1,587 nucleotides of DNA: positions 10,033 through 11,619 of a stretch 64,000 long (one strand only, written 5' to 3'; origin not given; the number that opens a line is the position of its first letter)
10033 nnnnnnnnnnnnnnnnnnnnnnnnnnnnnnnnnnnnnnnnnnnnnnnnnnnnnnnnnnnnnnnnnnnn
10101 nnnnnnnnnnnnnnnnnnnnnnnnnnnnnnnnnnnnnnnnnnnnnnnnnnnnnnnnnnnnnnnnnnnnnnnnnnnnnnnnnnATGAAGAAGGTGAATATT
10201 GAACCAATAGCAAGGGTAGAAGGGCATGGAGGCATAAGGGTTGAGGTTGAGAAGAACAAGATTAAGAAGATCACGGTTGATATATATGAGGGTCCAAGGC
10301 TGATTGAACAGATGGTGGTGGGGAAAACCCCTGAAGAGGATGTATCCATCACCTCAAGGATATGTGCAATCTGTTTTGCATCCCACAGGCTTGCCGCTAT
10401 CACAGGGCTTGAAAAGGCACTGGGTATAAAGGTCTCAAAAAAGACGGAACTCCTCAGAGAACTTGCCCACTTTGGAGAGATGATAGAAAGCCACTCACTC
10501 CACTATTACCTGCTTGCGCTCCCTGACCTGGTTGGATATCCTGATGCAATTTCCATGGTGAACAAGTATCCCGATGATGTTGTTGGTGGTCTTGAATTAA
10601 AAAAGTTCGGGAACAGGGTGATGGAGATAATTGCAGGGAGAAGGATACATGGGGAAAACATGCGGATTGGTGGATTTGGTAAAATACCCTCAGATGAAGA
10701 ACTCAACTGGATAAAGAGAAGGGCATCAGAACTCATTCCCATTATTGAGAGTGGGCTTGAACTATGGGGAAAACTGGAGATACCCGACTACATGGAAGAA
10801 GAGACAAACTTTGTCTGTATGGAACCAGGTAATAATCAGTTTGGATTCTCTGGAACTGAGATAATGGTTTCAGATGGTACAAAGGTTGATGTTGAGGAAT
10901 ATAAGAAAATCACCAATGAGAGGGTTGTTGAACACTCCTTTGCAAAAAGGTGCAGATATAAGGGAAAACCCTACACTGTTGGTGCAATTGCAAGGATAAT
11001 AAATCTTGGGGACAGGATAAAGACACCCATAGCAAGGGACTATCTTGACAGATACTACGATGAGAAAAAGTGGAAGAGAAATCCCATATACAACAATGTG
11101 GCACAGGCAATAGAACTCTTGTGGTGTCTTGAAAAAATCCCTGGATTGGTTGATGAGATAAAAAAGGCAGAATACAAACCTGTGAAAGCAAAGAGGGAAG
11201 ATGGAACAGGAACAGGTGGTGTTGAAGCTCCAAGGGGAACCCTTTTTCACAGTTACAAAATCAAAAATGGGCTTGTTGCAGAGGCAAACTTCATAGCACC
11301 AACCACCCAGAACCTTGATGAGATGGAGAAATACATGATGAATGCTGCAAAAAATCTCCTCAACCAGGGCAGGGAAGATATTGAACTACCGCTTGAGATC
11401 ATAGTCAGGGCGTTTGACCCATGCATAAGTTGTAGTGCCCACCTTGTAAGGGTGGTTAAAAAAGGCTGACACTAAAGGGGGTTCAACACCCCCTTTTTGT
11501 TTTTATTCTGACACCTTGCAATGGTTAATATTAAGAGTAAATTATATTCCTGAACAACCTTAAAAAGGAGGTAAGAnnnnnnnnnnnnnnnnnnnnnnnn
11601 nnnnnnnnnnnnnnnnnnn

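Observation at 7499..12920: Pyrococcus-type sulfhydrogenase (group 3b NiFe) operon hydBGDA linked to a CoADR/NSR-like flavoprotein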

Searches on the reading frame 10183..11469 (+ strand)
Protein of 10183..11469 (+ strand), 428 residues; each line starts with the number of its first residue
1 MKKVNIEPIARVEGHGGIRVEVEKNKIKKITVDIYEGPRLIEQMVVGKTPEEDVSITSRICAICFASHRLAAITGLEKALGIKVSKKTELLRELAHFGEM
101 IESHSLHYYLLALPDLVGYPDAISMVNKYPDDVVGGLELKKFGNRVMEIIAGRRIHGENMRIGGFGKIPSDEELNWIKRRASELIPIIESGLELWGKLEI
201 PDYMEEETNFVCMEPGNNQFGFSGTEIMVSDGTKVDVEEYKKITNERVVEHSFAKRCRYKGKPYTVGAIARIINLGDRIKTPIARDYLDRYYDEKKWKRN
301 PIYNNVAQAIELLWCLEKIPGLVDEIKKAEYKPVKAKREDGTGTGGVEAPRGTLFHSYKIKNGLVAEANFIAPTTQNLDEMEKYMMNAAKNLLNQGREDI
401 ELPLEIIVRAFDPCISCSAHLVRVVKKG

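Call 3: search_protein_families(library=pfam, proteins=[window:10183-11469:+])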
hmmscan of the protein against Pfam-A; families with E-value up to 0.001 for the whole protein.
window:10183-11469:+ (428 aa): 1 family
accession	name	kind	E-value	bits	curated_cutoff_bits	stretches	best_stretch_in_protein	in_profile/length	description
PF00374.24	NiFeSe_Hases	-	7.9e-38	131.1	25.8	2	239-420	310-508/508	Nickel-dependent hydrogenase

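Call 4: search_protein_families(library=ncbifam, proteins=[window:10183-11469:+])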
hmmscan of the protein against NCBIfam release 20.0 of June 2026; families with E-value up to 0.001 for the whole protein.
window:10183-11469:+ (428 aa): 11 families
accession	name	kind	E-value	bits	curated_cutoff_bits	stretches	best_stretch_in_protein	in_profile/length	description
NF040832.1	sulfhyd_HydA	equivalog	6.4e-110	368.2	880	1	4-423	5-425/426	NADPH-dependent hydrogenase/sulfhydrogenase 1 subunit alpha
NF040828.1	sulfhyd_ShyA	equivalog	6.5e-109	364.6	700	1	4-423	3-414/415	NAD(P)-dependent hydrogenase/sulfhydrogenase 2 subunit alpha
NF041785.2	VhuA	equivalog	3.9e-56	190.4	800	1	1-393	1-417/418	F420-non-reducing hydrogenase Vhu subunit A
NF033181.1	NiFeSe_hydrog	equivalog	7.9e-51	173.5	600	2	1-122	1-121/507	nickel-dependent hydrogenase large subunit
TIGR03295.1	frhA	equivalog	1.5e-47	162.5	392.5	1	2-423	3-398/412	coenzyme F420 hydrogenase subunit alpha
NF045518.1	H2_NiFeSe_large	exception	9.2e-41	140.2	780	2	3-131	3-130/485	NiFeSe hydrogenase large subunit HysA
NF007778.0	PRK10467.1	equivalog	5.2e-25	87.8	969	2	2-122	3-122/567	hydrogenase 2 large subunit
NF007550.0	PRK10170.1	equivalog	5.9e-22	77.8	1101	2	3-123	18-138/597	Ni/Fe-hydrogenase large subunit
NF041786.2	VhuU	equivalog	3.1e-07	30.1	70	1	404-426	11-33/45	F420-non-reducing hydrogenase selenoprotein subunit VhuU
TIGR01962.1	NuoD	equivalog_domain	5.7e-05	22.2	459.35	1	14-167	14-157/386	NADH dehydrogenase (quinone) subunit D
NF004739.1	PRK06075.1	equivalog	0.00038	19.3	360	0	14-190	14-178/384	NADH-quinone oxidoreductase subunit D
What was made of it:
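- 10183..11469 (+): hydA: [NiFe] large (alpha) subunit with RVEGH, RICAIC (C61, C64) and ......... (C414, C417), plus an 8-residue C-terminal tail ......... NCBIfam sulfhyd_HydA and ShyA, about 1e-109 (call 4).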

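Call 8: search_solved_structures(query=window:10183-11469:+, show_alignments=2, max_evalue=1e-10)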
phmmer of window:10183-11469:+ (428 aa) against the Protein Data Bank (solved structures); distinct sequences matched with E-value up to 1e-10: 65 (the best 60 are shown).
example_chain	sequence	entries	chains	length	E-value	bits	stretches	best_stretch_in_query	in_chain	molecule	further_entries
5yxy_A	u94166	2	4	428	2.3e-98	333.3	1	4-423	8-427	Cytosolic NiFe-hydrogenase, alpha subunit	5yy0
9nez_D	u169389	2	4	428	1.7e-97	330.4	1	4-423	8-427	Sulfhydrogenase 1 subunit alpha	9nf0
9e15_B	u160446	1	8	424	8.1e-96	324.9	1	4-420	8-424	Sulfhydrogenase 1 subunit alpha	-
9e1j_B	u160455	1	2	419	8.6e-96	324.8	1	4-420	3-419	Sulfhydrogenase 1 subunit alpha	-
5odc_F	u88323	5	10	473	2.6e-54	188.2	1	1-422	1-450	Methyl-viologen reducing hydrogenase subunit A | Methyl-viologen reducing hydrogenase, subunit A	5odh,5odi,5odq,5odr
9sfi_g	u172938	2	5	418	1.1e-49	173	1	1-390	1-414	Coenzyme F420-reducing hydrogenase, alpha subunit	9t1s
7t2r_D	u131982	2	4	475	1.2e-45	159.6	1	3-422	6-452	NiFe hydrogenase large subunit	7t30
9sw2_F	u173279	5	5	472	7.4e-44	153.7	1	1-422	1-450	F420-non-reducing hydrogenase subunit A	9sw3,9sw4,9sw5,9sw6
5xf9_D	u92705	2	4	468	5.9e-43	150.8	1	2-420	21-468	NAD-reducing hydrogenase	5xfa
5jsu_B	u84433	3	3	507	3.7e-34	121.8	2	4-169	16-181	Periplasmic [NiFeSe] hydrogenase, large subunit, selenocysteine-containing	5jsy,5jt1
5jsh_B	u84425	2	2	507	1.2e-32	116.8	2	4-169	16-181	Periplasmic [NiFeSe] hydrogenase, large subunit, selenocysteine-containing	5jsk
3zfs_A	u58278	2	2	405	2.4e-32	115.8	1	3-423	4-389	F420-REDUCING HYDROGENASE, SUBUNIT ALPHA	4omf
6z8m_B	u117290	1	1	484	2.6e-32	115.7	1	4-169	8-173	Periplasmic [NiFeSe] hydrogenase, large subunit, selenocysteine-containing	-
6ruc_B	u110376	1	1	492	2.8e-32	115.6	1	4-169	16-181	Periplasmic [NiFeSe] hydrogenase, large subunit, selenocysteine-containing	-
6z8o_B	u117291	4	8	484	6.7e-32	114.3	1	4-169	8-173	Periplasmic [NiFeSe] hydrogenase, large subunit, selenocysteine-containing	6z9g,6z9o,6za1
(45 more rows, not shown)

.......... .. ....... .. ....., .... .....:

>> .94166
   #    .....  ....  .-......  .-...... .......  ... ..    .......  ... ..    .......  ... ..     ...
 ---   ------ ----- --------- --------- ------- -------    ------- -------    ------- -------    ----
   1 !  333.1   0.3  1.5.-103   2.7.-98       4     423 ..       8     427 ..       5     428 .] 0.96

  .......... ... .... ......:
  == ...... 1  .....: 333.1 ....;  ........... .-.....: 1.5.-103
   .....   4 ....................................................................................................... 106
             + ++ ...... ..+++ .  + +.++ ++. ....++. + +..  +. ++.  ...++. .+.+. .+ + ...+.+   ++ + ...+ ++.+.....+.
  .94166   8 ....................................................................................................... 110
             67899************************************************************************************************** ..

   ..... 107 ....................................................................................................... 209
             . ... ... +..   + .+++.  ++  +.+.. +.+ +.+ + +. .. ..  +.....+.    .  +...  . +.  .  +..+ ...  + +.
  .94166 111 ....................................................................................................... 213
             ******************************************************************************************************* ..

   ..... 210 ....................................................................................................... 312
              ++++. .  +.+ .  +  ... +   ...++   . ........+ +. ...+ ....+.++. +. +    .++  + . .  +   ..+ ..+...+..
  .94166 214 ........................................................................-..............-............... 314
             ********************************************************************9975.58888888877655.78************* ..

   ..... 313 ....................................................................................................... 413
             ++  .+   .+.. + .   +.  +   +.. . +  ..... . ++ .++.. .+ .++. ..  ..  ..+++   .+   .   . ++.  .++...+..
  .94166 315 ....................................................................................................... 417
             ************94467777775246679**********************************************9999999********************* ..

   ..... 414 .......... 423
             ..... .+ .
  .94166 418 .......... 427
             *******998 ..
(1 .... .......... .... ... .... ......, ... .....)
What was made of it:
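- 10183..11469 (+): PDB 5yxy/9nez SHI alpha, E 2e-98, against Mvh 3c at 2.6e-54, Frh 3a at 1e-49 and Hox 3d at 5.9e-43 (call 8).
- On [NiFe]-hydrogenase group 3b (NADP-coupled / sulfhydrogenase): PDB: SHI alpha 333 bits (E 2e-98), against Mvh 188, Frh-type 173, Hox 151 and group 1 at 122 or less (call 8).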

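Call 13: find_homologous_proteins(query=window:10183-11469:+, max_evalue=1e-50)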
Query window:10183-11469:+ (428 aa): 2705 proteins with E <= 1e-50 among 8000 candidates; the best 120 are listed.
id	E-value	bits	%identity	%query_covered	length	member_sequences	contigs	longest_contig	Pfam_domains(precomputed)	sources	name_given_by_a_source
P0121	4.2e-278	940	97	99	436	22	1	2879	PF00374.25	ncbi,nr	ncbi:Ni/Fe hydrogenase subunit alpha, partial [candidate division WOR-3 bacterium]|nr:Ni/Fe hydrogen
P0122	3.2e-220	750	74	100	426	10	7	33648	PF00374.25,PF27537.1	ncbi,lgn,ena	-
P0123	4.8e-218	742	76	99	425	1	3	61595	PF00374.25,PF27537.1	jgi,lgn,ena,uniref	uniref:Ni/Fe hydrogenase subunit alpha n=1 Tax=candidate division WOR-3 bacterium TaxID=2052148 RepI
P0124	6.3e-213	726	74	99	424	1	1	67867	PF00374.25,PF27537.1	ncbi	-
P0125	7.7e-213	725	74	99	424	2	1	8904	PF00374.25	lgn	-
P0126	1.6e-212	724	73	99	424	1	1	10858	PF00374.25,PF27537.1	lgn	-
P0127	3.5e-202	690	69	100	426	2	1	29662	PF00374.25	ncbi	-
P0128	9.8e-195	666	67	100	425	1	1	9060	PF00374.25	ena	-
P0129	4.0e-191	654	66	100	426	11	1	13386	PF00374.25,PF27537.1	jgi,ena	-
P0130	6.9e-187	640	65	100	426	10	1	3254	PF00374.25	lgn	-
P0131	2.4e-186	638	64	100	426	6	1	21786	PF00374.25,PF27537.1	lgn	-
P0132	7.1e-183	627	64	100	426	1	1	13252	PF00374.25,PF27537.1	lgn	-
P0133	2.5e-182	625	65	100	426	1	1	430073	PF00374.25,PF27537.1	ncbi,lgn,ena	-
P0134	3.3e-182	624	65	100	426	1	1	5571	PF00374.25,PF27537.1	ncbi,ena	-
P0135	4.2e-182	624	64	100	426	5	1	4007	PF00374.25,PF27537.1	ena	-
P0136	7.8e-182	623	63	100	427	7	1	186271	PF00374.25,PF27537.1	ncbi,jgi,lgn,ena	-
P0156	1.6e-161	556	59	99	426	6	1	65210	PF00374.25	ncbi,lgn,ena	-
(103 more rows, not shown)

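Call 23: find_encoding_contigs(protein=P0123, flank=10000, max_places=2)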
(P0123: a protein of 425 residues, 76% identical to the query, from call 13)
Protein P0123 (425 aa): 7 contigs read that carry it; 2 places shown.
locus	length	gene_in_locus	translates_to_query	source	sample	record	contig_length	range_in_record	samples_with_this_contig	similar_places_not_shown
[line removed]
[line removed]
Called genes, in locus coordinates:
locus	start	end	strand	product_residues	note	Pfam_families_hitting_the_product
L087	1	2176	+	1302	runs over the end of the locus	PF02384:N6_Mtase (faint), PF20473:MmeI_Mtase (weak), PF07669:Eco57I, PF12950:TaqI_C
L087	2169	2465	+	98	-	PF01909:NTP_transf_2, PF18765:Polbeta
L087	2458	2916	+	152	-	PF20797:HepT-like_2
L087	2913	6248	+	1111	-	PF13091:PLDc_2 (weak), PF00176:SNF2-rel_dom, PF04851:ResIII, PF00271:Helicase_C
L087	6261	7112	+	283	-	-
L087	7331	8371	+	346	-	PF12838:Fer4_7 (faint), PF13534:Fer4_17 (faint), PF14697:Fer4_21 (faint), PF13237:Fer4_10 (faint), PF00037:Fer4 (faint), PF17179:Fer4_22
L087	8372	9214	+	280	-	PF00175:NAD_binding_1, PF10418:DHODB_Fe-S_bind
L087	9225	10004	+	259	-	PF01058:Oxidored_q6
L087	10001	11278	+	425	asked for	PF27537:HoxH (weak), PF00374:NiFeSe_Hases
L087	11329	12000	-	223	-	PF00578:AhpC-TSA, PF08534:Redoxin, PF10417:1-cysPrx_C (weak)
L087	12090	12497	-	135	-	PF02566:OsmC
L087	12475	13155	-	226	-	PF02511:Thy1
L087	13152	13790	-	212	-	PF00027:cNMP_binding, PF13545:HTH_Crp_2 (weak)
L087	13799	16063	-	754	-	PF16561:AMPK1_CBM, PF02922:CBM_48, PF16561:AMPK1_CBM, PF03065:Glyco_hydro_57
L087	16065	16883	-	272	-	PF04389:Peptidase_M28, PF01546:Peptidase_M20 (weak), PF05450:Nicastrin (weak)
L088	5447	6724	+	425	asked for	PF27537:HoxH (weak), PF00374:NiFeSe_Hases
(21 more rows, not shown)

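Call 24: find_encoding_contigs(protein=P0124, flank=10000, max_places=2)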
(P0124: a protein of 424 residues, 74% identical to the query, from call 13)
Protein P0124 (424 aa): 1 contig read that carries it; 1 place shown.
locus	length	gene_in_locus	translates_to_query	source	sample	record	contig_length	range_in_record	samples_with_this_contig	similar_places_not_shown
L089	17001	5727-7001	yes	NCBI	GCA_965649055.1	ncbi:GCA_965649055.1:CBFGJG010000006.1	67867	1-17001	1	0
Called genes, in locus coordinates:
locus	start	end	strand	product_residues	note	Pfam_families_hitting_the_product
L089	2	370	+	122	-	?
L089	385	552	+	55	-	-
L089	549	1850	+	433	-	PF01555:N6_N4_Mtase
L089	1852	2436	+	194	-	PF09568:RE_MjaI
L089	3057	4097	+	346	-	PF14697:Fer4_21 (faint), PF00037:Fer4 (faint), PF13237:Fer4_10 (faint), PF17179:Fer4_22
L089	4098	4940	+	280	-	PF00175:NAD_binding_1, PF10418:DHODB_Fe-S_bind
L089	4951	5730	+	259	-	PF01058:Oxidored_q6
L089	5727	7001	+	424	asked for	PF27537:HoxH (faint), PF00374:NiFeSe_Hases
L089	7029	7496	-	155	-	PF03073:TspO_MBR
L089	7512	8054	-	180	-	PF06966:DUF1295, PF04191:PEMT, PF04140:ICMT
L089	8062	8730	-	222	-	PF00578:AhpC-TSA, PF08534:Redoxin, PF10417:1-cysPrx_C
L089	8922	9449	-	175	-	-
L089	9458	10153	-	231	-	PF02683:DsbD_TM, PF13386:DsbD_2 (weak)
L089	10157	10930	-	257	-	PF03807:F420_oxidored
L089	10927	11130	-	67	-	PF08271:Zn_Ribbon_TF (faint), PF09723:Zn_ribbon_8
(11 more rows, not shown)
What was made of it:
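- Peroxiredoxin and OsmC flank WOR-3 hydA relatives (calls 23, 24).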

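Call 25: find_encoding_contigs(protein=P0133, flank=10000, max_places=2)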
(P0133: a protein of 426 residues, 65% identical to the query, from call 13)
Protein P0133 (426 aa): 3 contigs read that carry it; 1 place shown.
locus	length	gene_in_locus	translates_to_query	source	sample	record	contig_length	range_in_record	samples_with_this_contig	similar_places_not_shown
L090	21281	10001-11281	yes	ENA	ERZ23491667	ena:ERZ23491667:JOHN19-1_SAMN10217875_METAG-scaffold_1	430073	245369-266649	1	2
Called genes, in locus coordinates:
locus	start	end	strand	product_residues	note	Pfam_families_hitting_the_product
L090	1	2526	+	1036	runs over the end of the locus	-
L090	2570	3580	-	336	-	PF14870:PSII_BNR (faint), PF15902:Sortilin-Vps10 (faint), PF02012:BNR (faint), PF25852:DUF6242_C (weak), PF18962:Por_Secre_tail (weak)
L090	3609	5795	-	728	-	PF13517:FG-GAP_3 (faint), PF14312:FG-GAP_2 (faint), PF01839:FG-GAP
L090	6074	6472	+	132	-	PF01155:HypA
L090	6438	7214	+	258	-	PF01656:CbiA, PF02374:ArsA_ATPase (weak), PF09140:MipZ (weak), PF10609:ParA, PF13614:AAA_31 (weak)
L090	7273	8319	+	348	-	PF14697:Fer4_21 (faint), PF00037:Fer4 (faint), PF12797:Fer4_2 (faint), PF13183:Fer4_8 (weak), PF13187:Fer4_9 (faint), PF13237:Fer4_10 (faint), PF17179:Fer4_22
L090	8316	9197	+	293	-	PF00970:FAD_binding_6, PF00175:NAD_binding_1, PF10418:DHODB_Fe-S_bind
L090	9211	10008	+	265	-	PF01058:Oxidored_q6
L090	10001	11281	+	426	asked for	PF27537:HoxH, PF00374:NiFeSe_Hases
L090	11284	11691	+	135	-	PF01750:HycI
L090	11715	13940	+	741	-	PF00708:Acylphosphatase, PF07503:zf-HYPF, PF01300:Sua5_yciO_yrdC, PF17788:HypF_C, PF22521:HypF_C_2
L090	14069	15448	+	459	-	PF18962:Por_Secre_tail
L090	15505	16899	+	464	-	PF01436:NHL (faint), PF25293:Beta-prop_EMC1_N (faint), PF06739:SBBP (weak), PF18962:Por_Secre_tail (weak)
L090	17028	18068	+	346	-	PF12849:PBP_like_2, PF01547:SBP_bac_1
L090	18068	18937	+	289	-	PF00528:BPD_transp_1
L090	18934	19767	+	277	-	PF00528:BPD_transp_1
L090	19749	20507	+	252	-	PF02463:SMC_N, PF13476:AAA_23 (faint), PF00005:ABC_tran, PF13304:AAA_21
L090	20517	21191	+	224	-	PF01895:PhoU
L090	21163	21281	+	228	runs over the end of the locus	PF00072:Response_reg, PF23198:PDE8A_N (weak), PF00486:Trans_reg_C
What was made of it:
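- On [NiFe]-hydrogenase group 3b (NADP-coupled / sulfhydrogenase): Relative L090 has hypA, hycI and hypF beside the operon (call 25).
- Closest known: Pyrococcus furiosus / Thermococcus kodakarensis soluble sulfhydrogenase I. Different: No maturation genes lie nearby, unlike relative L090, which has hypA-mrp-hydBGDA-hycI-hypF (call 25).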

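Call 57: find_encoding_contigs(protein=P0136, flank=8000, max_places=1)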
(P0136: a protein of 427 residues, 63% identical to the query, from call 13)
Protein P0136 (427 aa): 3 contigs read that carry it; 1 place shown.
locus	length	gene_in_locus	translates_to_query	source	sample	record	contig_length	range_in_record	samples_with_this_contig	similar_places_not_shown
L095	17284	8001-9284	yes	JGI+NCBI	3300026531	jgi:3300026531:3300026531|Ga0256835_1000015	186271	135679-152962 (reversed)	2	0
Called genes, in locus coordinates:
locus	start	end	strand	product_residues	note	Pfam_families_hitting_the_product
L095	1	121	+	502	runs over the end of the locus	PF00595:PDZ, PF13180:PDZ_2, PF17820:PDZ_6, PF03572:Peptidase_S41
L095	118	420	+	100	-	PF04977:DivIC (weak)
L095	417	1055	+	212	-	PF02308:MgtC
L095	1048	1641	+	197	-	PF01725:Ham1p_like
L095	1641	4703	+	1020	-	PF26549:Tricorn_N, PF26550:Tricorn_2nd, PF07676:PD40, PF00930:DPPIV_N, PF07676:PD40, PF26549:Tricorn_N, PF26550:Tricorn_2nd, PF07676:PD40, +5 more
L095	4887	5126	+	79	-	PF13893:RRM_5, PF00076:RRM_1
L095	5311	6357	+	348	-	PF13187:Fer4_9 (faint), PF12838:Fer4_7 (faint), PF13746:Fer4_18 (faint), PF14697:Fer4_21 (faint), PF12797:Fer4_2 (faint), PF13183:Fer4_8 (weak), PF13237:Fer4_10 (faint), PF17179:Fer4_22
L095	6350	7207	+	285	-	PF00970:FAD_binding_6 (weak), PF00175:NAD_binding_1, PF10418:DHODB_Fe-S_bind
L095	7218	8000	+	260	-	PF01058:Oxidored_q6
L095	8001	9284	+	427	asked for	PF27537:HoxH (weak), PF00374:NiFeSe_Hases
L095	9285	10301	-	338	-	PF04055:Radical_SAM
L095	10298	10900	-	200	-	PF03483:B3_4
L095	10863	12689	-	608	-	PF01841:Transglut_core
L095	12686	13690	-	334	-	-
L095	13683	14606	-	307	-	PF01134:GIDA (faint), PF01266:DAO (faint), PF01946:Thi4 (weak), PF03486:HI0933_like (faint), PF07992:Pyr_redox_2, PF13450:NAD_binding_8 (faint), PF13738:Pyr_redox_3, PF00070:Pyr_redox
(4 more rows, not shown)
